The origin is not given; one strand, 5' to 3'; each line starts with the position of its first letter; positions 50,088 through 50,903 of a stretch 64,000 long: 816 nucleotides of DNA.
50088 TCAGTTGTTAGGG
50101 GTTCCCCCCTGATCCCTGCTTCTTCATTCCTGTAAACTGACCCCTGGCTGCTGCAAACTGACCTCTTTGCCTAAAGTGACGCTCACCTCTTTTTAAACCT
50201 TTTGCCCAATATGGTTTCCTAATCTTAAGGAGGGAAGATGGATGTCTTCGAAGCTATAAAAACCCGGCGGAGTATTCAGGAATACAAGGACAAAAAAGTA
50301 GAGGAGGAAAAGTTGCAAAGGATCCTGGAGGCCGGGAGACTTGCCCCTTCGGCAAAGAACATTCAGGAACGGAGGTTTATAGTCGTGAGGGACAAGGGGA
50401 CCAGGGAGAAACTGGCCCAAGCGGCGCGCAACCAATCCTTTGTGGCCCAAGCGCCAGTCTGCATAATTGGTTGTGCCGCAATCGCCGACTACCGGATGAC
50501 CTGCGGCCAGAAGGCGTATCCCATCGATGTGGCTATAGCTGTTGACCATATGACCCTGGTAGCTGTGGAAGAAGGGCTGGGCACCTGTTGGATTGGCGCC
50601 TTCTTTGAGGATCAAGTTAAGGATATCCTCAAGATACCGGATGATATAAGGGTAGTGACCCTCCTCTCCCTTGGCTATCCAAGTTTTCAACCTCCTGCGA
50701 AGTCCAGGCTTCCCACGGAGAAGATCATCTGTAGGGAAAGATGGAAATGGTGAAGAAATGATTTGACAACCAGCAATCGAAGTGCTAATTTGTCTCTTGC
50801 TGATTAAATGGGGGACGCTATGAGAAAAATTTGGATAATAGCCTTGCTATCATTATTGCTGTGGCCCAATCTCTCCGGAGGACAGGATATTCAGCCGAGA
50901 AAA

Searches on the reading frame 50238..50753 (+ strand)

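Call 25: search_protein_families(library=pfam, proteins=[window:50238-50753:+], max_evalue=0.01)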
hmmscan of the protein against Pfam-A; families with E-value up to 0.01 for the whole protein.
window:50238-50753:+ (171 aa): 2 families
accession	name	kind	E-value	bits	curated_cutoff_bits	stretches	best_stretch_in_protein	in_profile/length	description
PF00881.29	Nitroreductase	-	1.7e-29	103.6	23.5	2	7-71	1-65/167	Nitroreductase family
PF14512.11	TM1586_NiRdase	-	9.2e-16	58.6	27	3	102-164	88-149/215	Putative TM nitroreductase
